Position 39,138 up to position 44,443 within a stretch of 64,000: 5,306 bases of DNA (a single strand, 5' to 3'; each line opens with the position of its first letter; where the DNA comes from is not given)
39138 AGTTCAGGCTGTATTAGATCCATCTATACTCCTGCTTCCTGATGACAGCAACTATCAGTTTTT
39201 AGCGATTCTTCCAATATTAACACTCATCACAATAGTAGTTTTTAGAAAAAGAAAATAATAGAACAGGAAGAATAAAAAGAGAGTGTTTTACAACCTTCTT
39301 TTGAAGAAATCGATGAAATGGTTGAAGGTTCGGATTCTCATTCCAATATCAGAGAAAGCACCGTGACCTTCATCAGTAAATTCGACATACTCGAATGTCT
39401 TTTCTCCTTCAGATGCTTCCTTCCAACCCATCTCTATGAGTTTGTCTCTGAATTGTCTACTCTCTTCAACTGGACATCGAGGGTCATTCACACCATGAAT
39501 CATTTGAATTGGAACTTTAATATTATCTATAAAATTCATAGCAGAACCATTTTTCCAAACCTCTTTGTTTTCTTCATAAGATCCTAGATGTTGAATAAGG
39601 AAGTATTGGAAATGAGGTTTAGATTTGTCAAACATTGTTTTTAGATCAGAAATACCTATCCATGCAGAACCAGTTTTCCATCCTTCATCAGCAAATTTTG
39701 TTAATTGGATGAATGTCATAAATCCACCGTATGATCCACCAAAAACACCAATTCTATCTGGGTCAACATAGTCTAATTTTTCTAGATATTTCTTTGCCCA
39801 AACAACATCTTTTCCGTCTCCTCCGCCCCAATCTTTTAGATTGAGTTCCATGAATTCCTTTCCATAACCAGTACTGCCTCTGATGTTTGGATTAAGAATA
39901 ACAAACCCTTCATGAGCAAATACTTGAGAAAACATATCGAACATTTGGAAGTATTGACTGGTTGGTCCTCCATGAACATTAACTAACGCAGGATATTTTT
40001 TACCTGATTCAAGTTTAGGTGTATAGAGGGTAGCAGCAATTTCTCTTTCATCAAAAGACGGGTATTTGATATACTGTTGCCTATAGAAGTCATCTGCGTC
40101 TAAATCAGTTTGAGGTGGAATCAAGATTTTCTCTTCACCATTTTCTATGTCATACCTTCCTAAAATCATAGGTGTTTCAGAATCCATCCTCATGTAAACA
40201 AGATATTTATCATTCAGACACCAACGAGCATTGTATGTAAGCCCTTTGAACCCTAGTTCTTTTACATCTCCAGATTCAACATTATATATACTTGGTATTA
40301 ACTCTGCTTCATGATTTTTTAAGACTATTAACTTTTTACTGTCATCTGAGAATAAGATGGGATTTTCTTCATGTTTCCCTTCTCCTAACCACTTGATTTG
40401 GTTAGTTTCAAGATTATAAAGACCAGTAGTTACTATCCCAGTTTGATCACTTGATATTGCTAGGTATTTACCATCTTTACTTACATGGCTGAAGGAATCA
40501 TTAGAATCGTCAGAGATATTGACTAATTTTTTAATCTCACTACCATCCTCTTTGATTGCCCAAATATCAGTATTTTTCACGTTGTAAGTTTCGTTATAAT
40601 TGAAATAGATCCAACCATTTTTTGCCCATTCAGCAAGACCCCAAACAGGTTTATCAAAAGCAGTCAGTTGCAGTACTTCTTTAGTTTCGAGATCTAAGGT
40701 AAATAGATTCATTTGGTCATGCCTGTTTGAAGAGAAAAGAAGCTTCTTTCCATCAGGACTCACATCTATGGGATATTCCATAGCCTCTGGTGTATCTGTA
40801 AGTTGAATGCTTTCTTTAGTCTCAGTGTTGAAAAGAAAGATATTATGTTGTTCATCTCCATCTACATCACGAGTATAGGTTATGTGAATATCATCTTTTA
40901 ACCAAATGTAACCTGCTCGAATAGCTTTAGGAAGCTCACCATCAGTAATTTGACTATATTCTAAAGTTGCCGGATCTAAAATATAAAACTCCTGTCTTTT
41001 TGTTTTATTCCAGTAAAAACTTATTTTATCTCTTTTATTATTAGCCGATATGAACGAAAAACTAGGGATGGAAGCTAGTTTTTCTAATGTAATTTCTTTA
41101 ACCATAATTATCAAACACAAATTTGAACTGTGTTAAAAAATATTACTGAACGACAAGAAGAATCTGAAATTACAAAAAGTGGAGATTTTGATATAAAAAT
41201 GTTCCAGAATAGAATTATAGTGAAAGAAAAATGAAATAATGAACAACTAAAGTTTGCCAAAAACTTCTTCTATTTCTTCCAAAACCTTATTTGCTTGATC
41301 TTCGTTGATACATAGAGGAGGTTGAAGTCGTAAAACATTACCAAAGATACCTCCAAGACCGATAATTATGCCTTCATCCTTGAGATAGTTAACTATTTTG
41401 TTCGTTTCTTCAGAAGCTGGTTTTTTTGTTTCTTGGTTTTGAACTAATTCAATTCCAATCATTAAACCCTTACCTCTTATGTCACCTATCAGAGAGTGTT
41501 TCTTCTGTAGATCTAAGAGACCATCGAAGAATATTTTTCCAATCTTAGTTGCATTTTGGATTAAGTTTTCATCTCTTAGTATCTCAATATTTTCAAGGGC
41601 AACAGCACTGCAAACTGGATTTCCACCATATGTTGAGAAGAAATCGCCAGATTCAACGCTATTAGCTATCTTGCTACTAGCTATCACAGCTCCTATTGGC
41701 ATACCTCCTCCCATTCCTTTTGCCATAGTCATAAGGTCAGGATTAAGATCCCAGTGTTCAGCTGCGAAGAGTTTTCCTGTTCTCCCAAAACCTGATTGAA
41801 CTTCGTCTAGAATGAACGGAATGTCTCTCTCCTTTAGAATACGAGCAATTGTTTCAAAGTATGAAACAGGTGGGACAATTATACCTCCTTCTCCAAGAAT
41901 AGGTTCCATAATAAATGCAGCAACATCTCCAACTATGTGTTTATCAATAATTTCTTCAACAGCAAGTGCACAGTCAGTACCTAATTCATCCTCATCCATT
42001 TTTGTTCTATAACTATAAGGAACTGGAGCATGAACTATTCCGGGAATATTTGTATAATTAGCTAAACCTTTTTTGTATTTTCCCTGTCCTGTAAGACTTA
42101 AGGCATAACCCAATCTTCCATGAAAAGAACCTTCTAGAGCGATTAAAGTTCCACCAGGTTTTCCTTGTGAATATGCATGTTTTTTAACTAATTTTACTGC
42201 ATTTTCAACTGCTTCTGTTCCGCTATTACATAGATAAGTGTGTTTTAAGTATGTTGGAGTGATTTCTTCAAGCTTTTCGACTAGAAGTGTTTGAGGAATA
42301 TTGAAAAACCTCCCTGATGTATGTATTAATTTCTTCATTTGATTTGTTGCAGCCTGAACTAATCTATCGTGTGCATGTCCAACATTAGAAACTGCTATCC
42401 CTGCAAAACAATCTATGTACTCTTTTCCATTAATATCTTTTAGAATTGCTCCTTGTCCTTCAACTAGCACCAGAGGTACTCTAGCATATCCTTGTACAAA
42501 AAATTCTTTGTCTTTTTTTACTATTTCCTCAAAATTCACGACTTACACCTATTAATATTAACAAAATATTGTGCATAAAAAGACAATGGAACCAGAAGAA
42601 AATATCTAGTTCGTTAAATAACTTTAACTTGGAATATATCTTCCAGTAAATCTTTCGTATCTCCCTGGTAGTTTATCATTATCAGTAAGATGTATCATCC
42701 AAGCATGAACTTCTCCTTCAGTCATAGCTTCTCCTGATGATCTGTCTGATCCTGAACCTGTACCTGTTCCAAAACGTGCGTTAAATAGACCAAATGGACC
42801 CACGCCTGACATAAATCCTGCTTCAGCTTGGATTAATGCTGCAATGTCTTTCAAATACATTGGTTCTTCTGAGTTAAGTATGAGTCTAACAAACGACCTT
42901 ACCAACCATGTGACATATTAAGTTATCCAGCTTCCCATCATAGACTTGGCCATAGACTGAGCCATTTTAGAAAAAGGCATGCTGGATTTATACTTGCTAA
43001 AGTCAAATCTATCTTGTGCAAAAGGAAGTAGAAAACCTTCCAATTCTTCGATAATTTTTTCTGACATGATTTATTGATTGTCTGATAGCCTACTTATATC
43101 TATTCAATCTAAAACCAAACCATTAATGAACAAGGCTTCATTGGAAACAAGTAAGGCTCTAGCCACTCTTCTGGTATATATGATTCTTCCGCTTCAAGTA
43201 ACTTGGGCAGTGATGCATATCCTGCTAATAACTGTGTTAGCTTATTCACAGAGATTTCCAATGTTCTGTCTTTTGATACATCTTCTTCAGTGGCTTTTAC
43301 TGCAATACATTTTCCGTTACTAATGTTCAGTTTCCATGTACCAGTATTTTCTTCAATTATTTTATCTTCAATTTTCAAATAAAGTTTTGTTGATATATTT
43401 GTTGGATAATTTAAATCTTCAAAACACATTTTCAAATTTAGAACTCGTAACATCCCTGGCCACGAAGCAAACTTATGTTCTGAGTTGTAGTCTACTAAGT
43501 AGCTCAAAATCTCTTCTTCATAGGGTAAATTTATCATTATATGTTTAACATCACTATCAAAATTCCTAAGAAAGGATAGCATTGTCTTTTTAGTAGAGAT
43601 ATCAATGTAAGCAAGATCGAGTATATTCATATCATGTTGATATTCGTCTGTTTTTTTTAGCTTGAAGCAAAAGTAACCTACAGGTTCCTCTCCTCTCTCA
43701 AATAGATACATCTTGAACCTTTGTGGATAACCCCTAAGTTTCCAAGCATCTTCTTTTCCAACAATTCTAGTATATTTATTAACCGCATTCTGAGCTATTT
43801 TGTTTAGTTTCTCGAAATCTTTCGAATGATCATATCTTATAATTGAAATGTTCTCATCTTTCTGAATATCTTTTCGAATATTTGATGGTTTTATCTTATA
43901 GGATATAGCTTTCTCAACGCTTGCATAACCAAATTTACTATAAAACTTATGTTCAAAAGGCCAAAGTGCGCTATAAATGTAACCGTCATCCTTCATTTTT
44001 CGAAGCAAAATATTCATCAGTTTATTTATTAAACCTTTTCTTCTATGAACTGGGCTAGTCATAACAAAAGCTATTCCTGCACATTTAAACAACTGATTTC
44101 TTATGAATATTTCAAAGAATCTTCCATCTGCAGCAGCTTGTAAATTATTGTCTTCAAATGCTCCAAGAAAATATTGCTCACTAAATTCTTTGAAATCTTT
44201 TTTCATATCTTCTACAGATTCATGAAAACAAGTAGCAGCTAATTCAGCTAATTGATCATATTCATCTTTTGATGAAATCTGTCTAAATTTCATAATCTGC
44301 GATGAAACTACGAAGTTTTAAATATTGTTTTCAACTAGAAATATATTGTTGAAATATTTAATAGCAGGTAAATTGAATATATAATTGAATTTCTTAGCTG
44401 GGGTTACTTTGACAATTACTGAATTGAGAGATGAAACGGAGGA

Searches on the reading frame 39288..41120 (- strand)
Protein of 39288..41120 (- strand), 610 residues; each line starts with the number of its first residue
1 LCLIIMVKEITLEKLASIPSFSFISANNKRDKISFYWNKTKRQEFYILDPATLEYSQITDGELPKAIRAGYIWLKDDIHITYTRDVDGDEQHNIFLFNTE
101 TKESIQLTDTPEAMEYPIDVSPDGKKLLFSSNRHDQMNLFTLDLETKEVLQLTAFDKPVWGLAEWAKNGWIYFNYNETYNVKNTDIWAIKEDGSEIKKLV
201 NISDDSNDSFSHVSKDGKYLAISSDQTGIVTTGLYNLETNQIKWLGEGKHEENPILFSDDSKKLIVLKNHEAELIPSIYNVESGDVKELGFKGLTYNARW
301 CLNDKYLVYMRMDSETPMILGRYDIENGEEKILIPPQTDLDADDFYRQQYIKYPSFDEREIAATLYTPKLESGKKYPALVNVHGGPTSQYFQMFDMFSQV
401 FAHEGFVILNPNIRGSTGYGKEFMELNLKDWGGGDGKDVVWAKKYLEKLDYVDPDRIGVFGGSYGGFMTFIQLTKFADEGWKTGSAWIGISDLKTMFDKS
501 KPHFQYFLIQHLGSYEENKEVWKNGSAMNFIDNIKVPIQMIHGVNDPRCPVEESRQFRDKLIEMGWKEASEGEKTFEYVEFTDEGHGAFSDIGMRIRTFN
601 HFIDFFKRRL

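Call 55: search_protein_families(library=pfam, proteins=[window:39288-41120:-], max_evalue=0.00001)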
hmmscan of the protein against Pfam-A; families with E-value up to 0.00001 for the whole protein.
window:39288-41120:- (610 aa): 6 families
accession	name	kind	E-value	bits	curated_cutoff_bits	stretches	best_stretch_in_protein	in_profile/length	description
PF00326.27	Peptidase_S9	-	3.2e-38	131.8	22.6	1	394-609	3-209/213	Prolyl oligopeptidase family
PF20434.5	BD-FAE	-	1e-12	48.4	26.8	1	365-561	3-215/215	BD-FAE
PF07676.18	PD40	-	7.4e-11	42.2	20.9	0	106-140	3-37/38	WD40-like Beta Propeller Repeat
PF02129.25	Peptidase_S15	-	1.2e-08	35.4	23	0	360-495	4-134/262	X-Pro dipeptidyl-peptidase (S15 family)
PF05448.18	AXE1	-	1.5e-06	27.7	21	0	351-422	59-126/321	Acetyl xylan esterase (AXE1)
PF25174.1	Beta-prop_THOC3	-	3.5e-06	26.7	305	0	92-267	69-231/272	THOC3 beta-propeller domain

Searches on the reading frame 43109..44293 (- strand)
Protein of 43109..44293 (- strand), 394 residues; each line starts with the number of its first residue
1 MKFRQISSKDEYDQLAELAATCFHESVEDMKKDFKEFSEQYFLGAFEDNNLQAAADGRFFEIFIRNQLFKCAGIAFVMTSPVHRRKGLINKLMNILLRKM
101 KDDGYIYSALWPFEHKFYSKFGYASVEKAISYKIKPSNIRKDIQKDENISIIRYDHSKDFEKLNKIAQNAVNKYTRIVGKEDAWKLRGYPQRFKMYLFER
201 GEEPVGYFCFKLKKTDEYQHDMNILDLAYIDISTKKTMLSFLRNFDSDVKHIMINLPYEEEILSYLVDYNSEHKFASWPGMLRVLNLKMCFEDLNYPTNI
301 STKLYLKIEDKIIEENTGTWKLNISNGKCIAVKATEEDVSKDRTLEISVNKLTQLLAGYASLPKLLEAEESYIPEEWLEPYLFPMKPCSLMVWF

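Call 16: search_protein_families(library=pfam, proteins=[window:43109-44293:-])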
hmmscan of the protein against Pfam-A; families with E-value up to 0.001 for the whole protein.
window:43109-44293:- (394 aa): 6 families
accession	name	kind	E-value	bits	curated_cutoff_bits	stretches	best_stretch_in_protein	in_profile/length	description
PF13527.13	Acetyltransf_9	-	1.3e-25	90.3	25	1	8-124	6-125/127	Acetyltransferase (GNAT) domain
PF13530.11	SCP2_2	-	2.5e-14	54.1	23.2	1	289-369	3-81/105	Sterol carrier protein domain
PF00583.31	Acetyltransf_1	-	8.7e-09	36.1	20.7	1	15-123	4-116/116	Acetyltransferase (GNAT) family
PF17668.7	Acetyltransf_17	-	5.5e-08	33.9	25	1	183-283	9-113/114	Acetyltransferase (GNAT) domain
PF13673.13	Acetyltransf_10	-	0.00018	21.9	23.6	0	20-128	10-112/128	Acetyltransferase (GNAT) domain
PF13508.13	Acetyltransf_7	-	0.00022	22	27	0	74-123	29-82/84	Acetyltransferase (GNAT) domain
